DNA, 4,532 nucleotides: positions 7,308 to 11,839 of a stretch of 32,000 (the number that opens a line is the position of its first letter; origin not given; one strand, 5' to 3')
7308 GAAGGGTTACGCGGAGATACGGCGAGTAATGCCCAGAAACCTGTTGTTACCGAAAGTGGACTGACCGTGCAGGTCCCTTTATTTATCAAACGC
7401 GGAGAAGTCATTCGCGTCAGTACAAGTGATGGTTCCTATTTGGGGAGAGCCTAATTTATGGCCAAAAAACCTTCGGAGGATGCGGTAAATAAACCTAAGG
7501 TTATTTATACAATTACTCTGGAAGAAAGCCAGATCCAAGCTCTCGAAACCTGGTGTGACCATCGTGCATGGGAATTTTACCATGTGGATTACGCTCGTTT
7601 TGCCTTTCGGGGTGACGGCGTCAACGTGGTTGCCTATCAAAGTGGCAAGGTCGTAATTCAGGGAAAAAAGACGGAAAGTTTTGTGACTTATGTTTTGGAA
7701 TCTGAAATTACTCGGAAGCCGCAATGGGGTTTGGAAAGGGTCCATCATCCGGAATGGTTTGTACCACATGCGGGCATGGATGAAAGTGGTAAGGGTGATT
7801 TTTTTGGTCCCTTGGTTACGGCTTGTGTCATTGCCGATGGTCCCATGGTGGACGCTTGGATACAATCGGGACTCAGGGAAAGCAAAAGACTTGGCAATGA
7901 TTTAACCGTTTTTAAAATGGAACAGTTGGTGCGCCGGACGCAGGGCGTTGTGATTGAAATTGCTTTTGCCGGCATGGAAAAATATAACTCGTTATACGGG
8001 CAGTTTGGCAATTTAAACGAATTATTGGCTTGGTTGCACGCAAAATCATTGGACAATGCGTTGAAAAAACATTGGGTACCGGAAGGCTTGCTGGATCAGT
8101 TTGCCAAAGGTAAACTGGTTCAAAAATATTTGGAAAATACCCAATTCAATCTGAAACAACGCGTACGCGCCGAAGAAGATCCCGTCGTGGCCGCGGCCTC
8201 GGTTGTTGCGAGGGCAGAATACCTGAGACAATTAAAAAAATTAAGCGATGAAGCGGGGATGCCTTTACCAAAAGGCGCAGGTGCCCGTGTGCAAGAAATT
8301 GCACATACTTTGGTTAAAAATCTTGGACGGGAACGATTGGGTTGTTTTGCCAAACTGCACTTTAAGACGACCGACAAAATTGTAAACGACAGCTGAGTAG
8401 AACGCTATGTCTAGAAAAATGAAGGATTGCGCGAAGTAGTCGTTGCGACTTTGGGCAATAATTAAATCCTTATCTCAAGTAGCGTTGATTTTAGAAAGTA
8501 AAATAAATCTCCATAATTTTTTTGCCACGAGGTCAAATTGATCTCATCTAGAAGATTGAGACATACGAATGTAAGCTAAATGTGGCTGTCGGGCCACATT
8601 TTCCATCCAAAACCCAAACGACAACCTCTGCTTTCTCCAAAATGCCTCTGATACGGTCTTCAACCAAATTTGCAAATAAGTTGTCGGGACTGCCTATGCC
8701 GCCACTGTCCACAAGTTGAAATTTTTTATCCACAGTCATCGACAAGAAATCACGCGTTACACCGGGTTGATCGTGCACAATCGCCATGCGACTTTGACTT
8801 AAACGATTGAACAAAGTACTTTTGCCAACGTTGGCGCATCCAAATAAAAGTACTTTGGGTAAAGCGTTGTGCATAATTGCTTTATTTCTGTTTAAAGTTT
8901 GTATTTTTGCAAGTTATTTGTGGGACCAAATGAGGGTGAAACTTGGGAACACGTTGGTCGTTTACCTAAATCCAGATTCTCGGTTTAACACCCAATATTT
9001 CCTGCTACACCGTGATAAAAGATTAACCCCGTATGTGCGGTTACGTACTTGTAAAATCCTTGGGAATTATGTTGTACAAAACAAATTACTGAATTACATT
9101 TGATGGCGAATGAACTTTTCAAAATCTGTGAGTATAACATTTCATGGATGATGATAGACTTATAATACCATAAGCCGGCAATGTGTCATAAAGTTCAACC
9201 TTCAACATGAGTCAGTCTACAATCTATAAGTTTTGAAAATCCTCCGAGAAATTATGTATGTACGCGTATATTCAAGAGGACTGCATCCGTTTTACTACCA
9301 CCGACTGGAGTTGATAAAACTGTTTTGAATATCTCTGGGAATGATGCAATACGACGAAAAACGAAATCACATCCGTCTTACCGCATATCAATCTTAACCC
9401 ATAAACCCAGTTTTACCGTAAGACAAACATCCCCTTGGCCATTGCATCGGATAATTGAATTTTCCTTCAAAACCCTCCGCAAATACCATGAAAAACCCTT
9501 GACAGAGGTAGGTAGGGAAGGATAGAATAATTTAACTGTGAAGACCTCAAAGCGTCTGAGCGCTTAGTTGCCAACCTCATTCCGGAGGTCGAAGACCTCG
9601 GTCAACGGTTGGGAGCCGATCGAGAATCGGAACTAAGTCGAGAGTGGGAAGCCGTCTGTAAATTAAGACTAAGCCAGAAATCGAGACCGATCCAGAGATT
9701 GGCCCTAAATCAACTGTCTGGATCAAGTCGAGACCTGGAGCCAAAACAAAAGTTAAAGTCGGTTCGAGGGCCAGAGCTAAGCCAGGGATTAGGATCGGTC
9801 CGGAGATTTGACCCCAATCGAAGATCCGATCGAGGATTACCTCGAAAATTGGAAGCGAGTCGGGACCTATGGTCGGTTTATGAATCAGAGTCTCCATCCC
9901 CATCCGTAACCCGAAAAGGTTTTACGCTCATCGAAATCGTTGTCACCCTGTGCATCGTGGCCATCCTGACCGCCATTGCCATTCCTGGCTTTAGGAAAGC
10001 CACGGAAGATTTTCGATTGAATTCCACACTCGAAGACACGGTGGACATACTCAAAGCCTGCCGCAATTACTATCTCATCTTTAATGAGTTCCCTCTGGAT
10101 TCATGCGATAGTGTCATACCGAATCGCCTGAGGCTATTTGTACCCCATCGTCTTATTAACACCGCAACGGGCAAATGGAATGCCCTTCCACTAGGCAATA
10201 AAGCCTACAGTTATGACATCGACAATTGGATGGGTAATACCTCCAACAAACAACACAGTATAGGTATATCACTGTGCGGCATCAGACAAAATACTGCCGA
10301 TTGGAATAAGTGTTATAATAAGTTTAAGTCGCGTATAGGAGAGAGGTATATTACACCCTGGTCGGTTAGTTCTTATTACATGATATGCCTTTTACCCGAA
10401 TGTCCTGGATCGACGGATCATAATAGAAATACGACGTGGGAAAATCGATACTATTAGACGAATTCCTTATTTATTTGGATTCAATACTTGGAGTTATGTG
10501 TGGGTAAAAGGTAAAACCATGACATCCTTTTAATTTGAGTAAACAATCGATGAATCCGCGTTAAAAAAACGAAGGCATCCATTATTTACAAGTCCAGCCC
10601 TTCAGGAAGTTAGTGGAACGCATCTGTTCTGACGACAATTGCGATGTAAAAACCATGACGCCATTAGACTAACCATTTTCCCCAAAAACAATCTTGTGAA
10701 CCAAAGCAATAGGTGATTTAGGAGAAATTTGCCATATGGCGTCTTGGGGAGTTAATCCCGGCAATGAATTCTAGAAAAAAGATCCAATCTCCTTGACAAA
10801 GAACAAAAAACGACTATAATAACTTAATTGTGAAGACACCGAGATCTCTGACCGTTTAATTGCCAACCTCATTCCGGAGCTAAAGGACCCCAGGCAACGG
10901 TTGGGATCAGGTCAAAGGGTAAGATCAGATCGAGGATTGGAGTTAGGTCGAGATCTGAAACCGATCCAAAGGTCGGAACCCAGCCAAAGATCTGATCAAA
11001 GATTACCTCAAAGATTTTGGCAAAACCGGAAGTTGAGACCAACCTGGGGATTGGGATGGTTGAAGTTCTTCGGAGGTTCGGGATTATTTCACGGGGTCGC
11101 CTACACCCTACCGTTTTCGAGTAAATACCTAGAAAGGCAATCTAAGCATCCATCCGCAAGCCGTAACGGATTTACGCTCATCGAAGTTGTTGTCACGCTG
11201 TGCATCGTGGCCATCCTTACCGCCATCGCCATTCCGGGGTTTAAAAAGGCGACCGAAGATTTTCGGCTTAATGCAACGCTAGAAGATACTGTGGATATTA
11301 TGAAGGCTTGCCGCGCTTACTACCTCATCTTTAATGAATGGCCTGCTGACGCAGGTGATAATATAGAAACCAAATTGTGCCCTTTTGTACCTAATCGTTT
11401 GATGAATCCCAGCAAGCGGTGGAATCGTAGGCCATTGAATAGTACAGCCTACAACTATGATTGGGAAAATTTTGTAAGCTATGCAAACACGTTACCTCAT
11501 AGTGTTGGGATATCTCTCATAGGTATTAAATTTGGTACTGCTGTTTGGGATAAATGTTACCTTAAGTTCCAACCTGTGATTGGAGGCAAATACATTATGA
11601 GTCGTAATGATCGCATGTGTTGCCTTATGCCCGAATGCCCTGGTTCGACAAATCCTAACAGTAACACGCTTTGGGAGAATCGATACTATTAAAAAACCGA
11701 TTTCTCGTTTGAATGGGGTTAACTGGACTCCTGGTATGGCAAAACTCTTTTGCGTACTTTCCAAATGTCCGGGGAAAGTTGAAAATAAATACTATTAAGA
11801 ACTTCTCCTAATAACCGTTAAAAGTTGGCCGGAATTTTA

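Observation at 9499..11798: Family of promoter-leader-pilin cassettes: two in tandem, a third implied beyond the left edge, and an orphan 3' fragment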

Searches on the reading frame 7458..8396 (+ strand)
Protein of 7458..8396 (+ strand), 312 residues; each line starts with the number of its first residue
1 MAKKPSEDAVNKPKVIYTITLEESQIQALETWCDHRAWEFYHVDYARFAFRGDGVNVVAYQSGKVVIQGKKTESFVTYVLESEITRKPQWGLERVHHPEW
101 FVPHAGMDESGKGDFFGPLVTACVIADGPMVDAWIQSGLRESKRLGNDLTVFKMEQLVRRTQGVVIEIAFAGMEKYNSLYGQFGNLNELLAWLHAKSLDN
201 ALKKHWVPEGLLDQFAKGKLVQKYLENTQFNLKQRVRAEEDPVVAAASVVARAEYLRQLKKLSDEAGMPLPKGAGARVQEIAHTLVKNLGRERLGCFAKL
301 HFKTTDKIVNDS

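Call 10: search_protein_families(library=pfam, proteins=[window:7458-8396:+], max_evalue=0.01)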
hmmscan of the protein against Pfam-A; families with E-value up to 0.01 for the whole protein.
window:7458-8396:+ (312 aa): 2 families
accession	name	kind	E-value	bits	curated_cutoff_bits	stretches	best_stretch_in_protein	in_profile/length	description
PF01351.25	RNase_HII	-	1.7e-21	77.5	25.8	1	105-305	1-199/199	Ribonuclease HII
PF11858.14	DUF3378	-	4.8e-09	36.7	27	1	20-85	5-69/76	Domain of unknown function (DUF3378)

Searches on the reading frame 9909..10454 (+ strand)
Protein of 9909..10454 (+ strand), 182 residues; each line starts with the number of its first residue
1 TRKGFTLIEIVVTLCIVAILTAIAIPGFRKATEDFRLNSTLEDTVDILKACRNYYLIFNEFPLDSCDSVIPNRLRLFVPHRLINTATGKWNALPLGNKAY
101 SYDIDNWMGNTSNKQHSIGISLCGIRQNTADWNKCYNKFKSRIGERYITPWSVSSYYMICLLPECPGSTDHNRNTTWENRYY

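Call 27: find_related_loci(query=A2, collection=genome_contigs, flank=6000)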
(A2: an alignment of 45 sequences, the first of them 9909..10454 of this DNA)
Query A2 (182 aa) in genome_contigs; peptide patterns used: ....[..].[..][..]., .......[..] (x = any residue, [..] = any of these).
599 stretches matched a pattern (row limit reached: there are more); 126 encode a relative of the query (tblastn E <= 1e-3); the best 80 are kept; 80 distinct loci.
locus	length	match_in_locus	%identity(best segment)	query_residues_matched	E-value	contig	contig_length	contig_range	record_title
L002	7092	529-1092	61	1-182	2e-69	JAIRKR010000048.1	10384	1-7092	MAG: Puniceicoccales bacterium isolate Cc175_bin121 k119_2987669, whole genome shotgun sequence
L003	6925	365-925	58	2-182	5e-65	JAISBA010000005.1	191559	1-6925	MAG: Puniceicoccales bacterium isolate Gx481_bin184 k119_3082428, whole genome shotgun sequence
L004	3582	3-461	51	27-182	1e-47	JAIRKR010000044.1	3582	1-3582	MAG: Puniceicoccales bacterium isolate Cc175_bin121 k119_2980012, whole genome shotgun sequence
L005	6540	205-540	49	2-114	2e-29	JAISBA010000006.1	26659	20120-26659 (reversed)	MAG: Puniceicoccales bacterium isolate Gx481_bin184 k119_4211642, whole genome shotgun sequence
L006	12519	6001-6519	33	4-182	6e-23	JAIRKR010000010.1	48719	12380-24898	MAG: Puniceicoccales bacterium isolate Cc175_bin121 k119_2523358, whole genome shotgun sequence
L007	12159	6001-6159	43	1-53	7e-9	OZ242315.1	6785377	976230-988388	MAG: Candidatus Poribacteria bacterium isolate 55818b94-eea9-47de-9476-a843df335cd7 genome assembly, chromosome: 1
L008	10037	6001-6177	39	2-60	2e-8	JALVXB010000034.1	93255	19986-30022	MAG: Caldisericaceae bacterium isolate M10_metabat2_scaf2bin.063 M10_NODE_57_length_93255_cov_29.492376, whole genome sh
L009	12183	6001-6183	38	2-62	2e-8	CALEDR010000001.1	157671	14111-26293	MAG: uncultured Phycisphaerae bacterium isolate N1_Bin_MAXBIN__136_1 genome assembly, contig: c_000003833966, whole geno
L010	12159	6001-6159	42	1-53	6e-8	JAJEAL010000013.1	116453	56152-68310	MAG: Candidatus Poribacteria bacterium isolate jk18x7bins.5 k141_1791916, whole genome shotgun sequence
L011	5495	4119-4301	37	2-69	6e-8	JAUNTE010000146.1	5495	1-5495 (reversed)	MAG: Oscillospiraceae bacterium isolate S5M_St_58 NODE_4475_length_5495_cov_6.455699, whole genome shotgun sequence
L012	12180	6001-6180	35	3-62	7e-8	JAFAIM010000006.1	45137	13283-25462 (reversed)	MAG: Burkholderiaceae bacterium isolate CP_BE_BS_47 BE_BS_k147_1385611, whole genome shotgun sequence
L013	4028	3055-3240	35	2-63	8e-8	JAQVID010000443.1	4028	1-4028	MAG: Thermoguttaceae bacterium isolate STE_31 NODE_72680_length_4028_cov_2.436298_Sandtown_E, whole genome shotgun seque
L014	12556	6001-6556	50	1-40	2e-7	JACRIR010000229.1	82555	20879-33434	MAG: Candidatus Poribacteria bacterium isolate NC_groundwater_1808_Pr3_B-0.1um_54_35 SR-2_scaffold_141_3158375, whole ge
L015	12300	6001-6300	28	2-120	2e-7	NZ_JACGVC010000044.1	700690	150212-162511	Colwellia sp. MB3u-45 NODE_900814_length_700690_cov_26.4, whole genome shotgun sequence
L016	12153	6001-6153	43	2-52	4e-7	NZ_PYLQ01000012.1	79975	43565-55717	Faecalibacillus intestinalis strain SNUG30099 scaffold_11, whole genome shotgun sequence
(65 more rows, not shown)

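Call 28: find_related_loci(query=A2, collection=metagenome_contigs, flank=5000)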
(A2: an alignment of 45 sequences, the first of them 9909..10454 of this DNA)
Query A2 (182 aa) in metagenome_contigs; peptide patterns used: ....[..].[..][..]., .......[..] (x = any residue, [..] = any of these).
600 stretches matched a pattern (row limit reached: there are more); 115 encode a relative of the query (tblastn E <= 1e-3); the best 80 are kept; 80 distinct loci.
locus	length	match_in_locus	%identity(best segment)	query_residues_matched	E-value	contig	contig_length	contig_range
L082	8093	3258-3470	34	3-73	5e-9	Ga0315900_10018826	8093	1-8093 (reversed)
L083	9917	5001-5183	34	2-62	1e-8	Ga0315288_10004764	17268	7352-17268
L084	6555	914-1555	41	2-71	2e-8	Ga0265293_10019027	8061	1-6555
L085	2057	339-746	30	2-144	2e-8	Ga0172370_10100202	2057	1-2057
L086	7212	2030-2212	34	2-62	2e-8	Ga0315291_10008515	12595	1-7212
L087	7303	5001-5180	35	3-62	1e-7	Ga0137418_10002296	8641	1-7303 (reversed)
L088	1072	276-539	31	3-90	8e-8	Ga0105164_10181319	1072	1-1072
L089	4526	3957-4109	43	2-52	2e-7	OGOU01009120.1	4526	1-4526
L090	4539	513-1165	36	3-79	2e-7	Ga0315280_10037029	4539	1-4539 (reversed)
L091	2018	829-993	40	2-56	3e-7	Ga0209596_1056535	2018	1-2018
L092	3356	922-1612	32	1-73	4e-7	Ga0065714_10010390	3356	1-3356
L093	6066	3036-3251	29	2-70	4e-7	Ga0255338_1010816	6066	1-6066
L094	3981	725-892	38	1-56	4e-7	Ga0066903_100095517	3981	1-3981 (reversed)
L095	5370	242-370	40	1-43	6e-7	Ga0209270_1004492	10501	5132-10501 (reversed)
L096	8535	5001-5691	31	1-73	7e-7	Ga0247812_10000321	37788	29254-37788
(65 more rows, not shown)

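Call 30: predict_structure(alignment_id=A2)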
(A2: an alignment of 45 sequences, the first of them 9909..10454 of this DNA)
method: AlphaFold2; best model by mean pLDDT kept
length: 182 residues; sequences in the alignment: 45
mean_pLDDT: 87.9   pTM: 0.79
mean pLDDT of the five models: 87.9, 87.9, 86.7, 86.6, 86.4
residues with pLDDT >= 90: 116; 70-90: 46; 50-70: 19; < 50: 1
segments of 3 or more residues with pLDDT < 50: none
pLDDT, mean of each block of 10 residues (from residue 1): 74 92 88 95 97 92 92 96 96 96 88 79 95 96 91 86 74 66 50
secondary structure, 60 per line:
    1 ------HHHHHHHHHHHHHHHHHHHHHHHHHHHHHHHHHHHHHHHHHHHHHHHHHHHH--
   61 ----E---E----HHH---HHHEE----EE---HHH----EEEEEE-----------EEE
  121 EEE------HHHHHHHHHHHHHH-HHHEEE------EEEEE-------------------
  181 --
elements in order: H7-58 E101-106 E118-123 H130-143 E148-150 E157-161
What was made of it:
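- On Type IV pilin-like proteins (class III signal peptide): The AlphaFold2 model has pLDDT 87.9, with helix 7-58, four strands and helix 130-143 (call 30).
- The AlphaFold2 model has pLDDT 87.9, with a 52-residue N-terminal helix and a beta-sheet head (call 30).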

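Call 34: fold_search(model_id=the predicted structure, library=pdb)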
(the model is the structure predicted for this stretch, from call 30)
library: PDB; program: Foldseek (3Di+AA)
matches with E <= 10: 73; with E <= 0.001: 0
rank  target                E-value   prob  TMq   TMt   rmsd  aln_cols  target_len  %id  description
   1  9iuf_A                3.9e-03  1.00  0.49  0.43   5.2       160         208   13  Cryo-EM structure of the type IVb pilus from enterotoxigenic Escherichia coli (released 2025-05-28)
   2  6t8s_CCC              7.9e-03  1.00  0.46  0.61   4.7       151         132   14  Structure of the major Type IV pilin PilA1 from Clostridium difficile (released 2020-03-25)
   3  6t8s_AAA              9.5e-03  1.00  0.47  0.62   4.2       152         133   12  Structure of the major Type IV pilin PilA1 from Clostridium difficile (released 2020-03-25)
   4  6t8s_BBB              1.5e-02  0.99  0.48  0.63   4.0       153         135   12  Structure of the major Type IV pilin PilA1 from Clostridium difficile (released 2020-03-25)
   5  4tsm_B                1.8e-02  0.99  0.49  0.19   5.1       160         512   12  MBP-fusion protein of PilA1 from C. difficile R20291 residues 26-166 (released 2015-01-14)
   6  3sok_A                1.0e-01  0.60  0.33  0.38  11.7       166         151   17  Dichelobacter nodosus pilin FimA (released 2011-11-02)
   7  5vxx_A                1.3e-01  0.54  0.28  0.31   8.2       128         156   18  Cryo-EM reconstruction of Neisseria gonorrhoeae Type IV pilus (released 2017-07-12)
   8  7t31_C                1.7e-01  0.51  0.36  0.16   8.1       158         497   16  X-ray Structure of Clostridiodies difficile PilW (released 2022-10-19)
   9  8p3b                  3.6e-01  0.16  0.22  0.25  14.7       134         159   19  Neisseria meningitidis Type IV pilus SA-GATDH variant (released 2024-04-03)
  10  8dx4_D                6.4e-01  0.33  0.38  0.17   6.7       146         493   14  Clostridioides difficile R20291 minor pilin - PilW fused with Maltose Binding Protein (released 2022-09-21)
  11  3s0t_A                8.2e-01  0.28  0.36  0.36   6.0       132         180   12  Crystal structure of the CofA Type IV pilin subunit from enterotoxigenic E. coli (released 2012-04-11)
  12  3s0t_B                9.9e-01  0.25  0.36  0.37   6.0       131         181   13  Crystal structure of the CofA Type IV pilin subunit from enterotoxigenic E. coli (released 2012-04-11)
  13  3vor                  1.1e+00  0.20  0.35  0.35   6.8       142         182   13  Crystal Structure Analysis of the CofA (released 2012-09-26)
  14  3fu1_B                1.3e+00  0.12  0.26  0.38   7.7       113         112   13  Crystal structure of the major pseudopilin from the type 2 secretion system of Vibrio cholerae (released 2009-07-28)
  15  4lw9_F                1.3e+00  0.10  0.23  0.34   7.4       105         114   14  Crystal structure of Vibrio cholera major pseudopilin EpsG (released 2014-07-16)
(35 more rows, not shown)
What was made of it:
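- On Type IV pilin-like proteins (class III signal peptide): The top Foldseek hits are type IV pilins 9iuf and 6t8s, with probability 0.99-1.0 and TM 0.46-0.49 (call 34).
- Closest known: Type IVb pilins. Same: They share the long N-terminal helix plus beta-sheet head, a leader longer than in type IVa pilins, and G(-1) and E(+5) (calls 30, 34).
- The best structural matches are type IV pilins CofA and PilA1 (TM 0.46-0.49) (call 34).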

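Call 46: search_protein_families(library=ncbifam, proteins=[window:9909-10454:+], max_evalue=0.01)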
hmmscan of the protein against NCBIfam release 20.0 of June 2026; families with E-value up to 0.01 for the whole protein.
window:9909-10454:+ (182 aa): 8 families
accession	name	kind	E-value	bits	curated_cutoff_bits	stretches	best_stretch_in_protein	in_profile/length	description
NF007862.0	PRK10574.1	equivalog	9.3e-08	32.3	138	1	2-41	4-43/145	prepilin peptidase-dependent pilin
TIGR02532.1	IV_pilin_GFxxxE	domain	1.2e-06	28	16.3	1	2-25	1-24/24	prepilin-type N-terminal cleavage/methylation domain-containing protein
TIGR01708.2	typeII_sec_gspH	equivalog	8.7e-06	25.8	80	1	3-50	2-49/169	type II secretion system minor pseudopilin GspH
NF007800.0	PRK10506.1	equivalog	1.4e-05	25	158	1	2-53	8-59/163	prepilin peptidase-dependent protein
TIGR01710.1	typeII_sec_gspG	equivalog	2.6e-05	24.3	88.85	1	3-62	1-60/134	type II secretion system major pseudopilin GspG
NF040999.1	pilin_ComGC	equivalog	3.3e-05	24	75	1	3-35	2-34/84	competence type IV pilus major pilin ComGC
NF041775.1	typeIV_PilA_Myxo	equivalog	3.5e-05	23.9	400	1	3-30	11-38/214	type IV pilin protein PilA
NF041013.1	T4P_ComGE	equivalog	0.0026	17.8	49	1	3-30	4-31/83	competence type IV pilus minor pilin ComGE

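Call 47: search_solved_structures(query=A2, max_evalue=1)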
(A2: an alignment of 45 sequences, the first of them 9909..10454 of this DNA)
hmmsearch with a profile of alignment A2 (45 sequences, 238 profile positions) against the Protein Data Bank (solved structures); distinct sequences matched with E-value up to 1: 19.
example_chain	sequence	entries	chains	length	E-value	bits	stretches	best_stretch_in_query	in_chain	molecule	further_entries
7tgg_A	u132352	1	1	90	1.3e-07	34.7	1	52-84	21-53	Geopilin domain 1 protein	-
9egp_A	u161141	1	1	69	3.8e-07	33.2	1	56-85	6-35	Geopilin domain 1 protein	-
5kua_A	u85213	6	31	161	5.8e-07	32.6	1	61-126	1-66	pilin | Neisseria meningitidis PilE variant SB-GATDH | Neisseria meningitidis PilE, SB-DATDH variant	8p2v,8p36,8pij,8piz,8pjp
8p3b_A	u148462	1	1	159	7.1e-07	32.3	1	61-126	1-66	Fimbrial protein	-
2hi2_A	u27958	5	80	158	1.2e-05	28.3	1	61-126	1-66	Fimbrial protein | PilA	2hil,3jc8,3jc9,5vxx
1ay2_A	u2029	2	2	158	1.3e-05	28.2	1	61-126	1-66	TYPE 4 PILIN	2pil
9laa_A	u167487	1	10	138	0.00011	25.1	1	56-85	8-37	Type IV pilin protein PilA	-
8pfb_G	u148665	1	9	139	0.00015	24.7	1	61-110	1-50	Type IV pilin PilE1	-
2m7g_A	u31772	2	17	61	0.00033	23.6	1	61-84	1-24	Geopilin domain 1 protein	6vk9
6gv9_A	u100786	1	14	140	0.00046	23.1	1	61-86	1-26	Prepilin peptidase-dependent protein D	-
8tj2_C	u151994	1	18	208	0.00061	22.7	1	61-87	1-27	Type IV major pilin protein PilA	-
9lab_B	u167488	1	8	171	0.0012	21.8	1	57-90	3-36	MSHA major pilin subunit MshA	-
8tum_e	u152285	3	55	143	0.0089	18.9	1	61-84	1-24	Type IV major pilin protein PilA | Pilin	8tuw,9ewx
1oqw_A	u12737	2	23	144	0.0097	18.8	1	61-84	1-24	Fimbrial protein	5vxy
6xxe_A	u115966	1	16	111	0.01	18.7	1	61-89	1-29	Uncharacterized protein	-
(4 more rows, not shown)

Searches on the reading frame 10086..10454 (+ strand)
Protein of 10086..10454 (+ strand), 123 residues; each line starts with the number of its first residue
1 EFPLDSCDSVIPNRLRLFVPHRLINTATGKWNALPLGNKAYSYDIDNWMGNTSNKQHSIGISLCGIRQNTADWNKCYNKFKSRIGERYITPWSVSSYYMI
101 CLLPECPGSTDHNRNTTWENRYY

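Call 77: search_protein_representatives(protein=window:10086-10454:+)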
Query: 123 residues. Proteins with E-value up to 0.001 (for the whole library): 7; up to 1e-10: 5; up to 1e-30: 2. The best 7 are listed.
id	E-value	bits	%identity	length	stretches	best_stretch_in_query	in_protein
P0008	2.1e-45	170.3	68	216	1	1-123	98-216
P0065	5.6e-34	133.2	56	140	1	1-123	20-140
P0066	4.1e-25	104.5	52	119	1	11-123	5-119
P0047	1.2e-20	90.1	45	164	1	2-123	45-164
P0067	8.9e-15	71.1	52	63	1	59-123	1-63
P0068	2.7e-05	40.4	35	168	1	1-112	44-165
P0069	5.6e-04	36.1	27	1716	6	32-78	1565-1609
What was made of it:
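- Closest known: Type IVb pilins. Different: The head family is restricted to a few Puniceicoccales clusters (call 77).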

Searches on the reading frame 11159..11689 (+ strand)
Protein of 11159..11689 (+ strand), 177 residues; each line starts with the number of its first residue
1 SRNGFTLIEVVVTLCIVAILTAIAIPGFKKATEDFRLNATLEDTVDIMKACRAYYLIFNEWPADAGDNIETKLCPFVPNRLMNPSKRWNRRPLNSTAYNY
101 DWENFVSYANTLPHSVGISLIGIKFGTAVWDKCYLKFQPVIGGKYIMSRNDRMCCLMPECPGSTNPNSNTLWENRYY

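Call 46: search_protein_families(library=ncbifam, proteins=[window:11159-11689:+], max_evalue=0.01)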
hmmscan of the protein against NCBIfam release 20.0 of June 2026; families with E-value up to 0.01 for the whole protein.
window:11159-11689:+ (177 aa): 10 families
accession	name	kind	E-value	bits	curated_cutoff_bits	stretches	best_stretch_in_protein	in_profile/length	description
NF007862.0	PRK10574.1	equivalog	7.6e-07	29.4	138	1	2-35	4-37/145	prepilin peptidase-dependent pilin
TIGR02532.1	IV_pilin_GFxxxE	domain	1.2e-06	28.1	16.3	1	2-25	1-24/24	prepilin-type N-terminal cleavage/methylation domain-containing protein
TIGR01710.1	typeII_sec_gspG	equivalog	2e-05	24.6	88.85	1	4-64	2-62/134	type II secretion system major pseudopilin GspG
NF007800.0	PRK10506.1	equivalog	2.5e-05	24.1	158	1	2-53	8-59/163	prepilin peptidase-dependent protein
NF041775.1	typeIV_PilA_Myxo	equivalog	6.2e-05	23.1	400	1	3-30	11-38/214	type IV pilin protein PilA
NF040999.1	pilin_ComGC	equivalog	7.8e-05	22.8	75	1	3-35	2-34/84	competence type IV pilus major pilin ComGC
TIGR01708.2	typeII_sec_gspH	equivalog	0.00011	22.2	80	1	3-43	2-42/169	type II secretion system minor pseudopilin GspH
NF041013.1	T4P_ComGE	equivalog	0.0051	16.9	49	1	3-30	4-31/83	competence type IV pilus minor pilin ComGE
TIGR01707.1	gspI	equivalog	0.0055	17.2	44.35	1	4-30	1-27/101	type II secretion system minor pseudopilin GspI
NF040982.1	ComGD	equivalog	0.0094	16.4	70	0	3-32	2-31/139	competence type IV pilus minor pilin ComGD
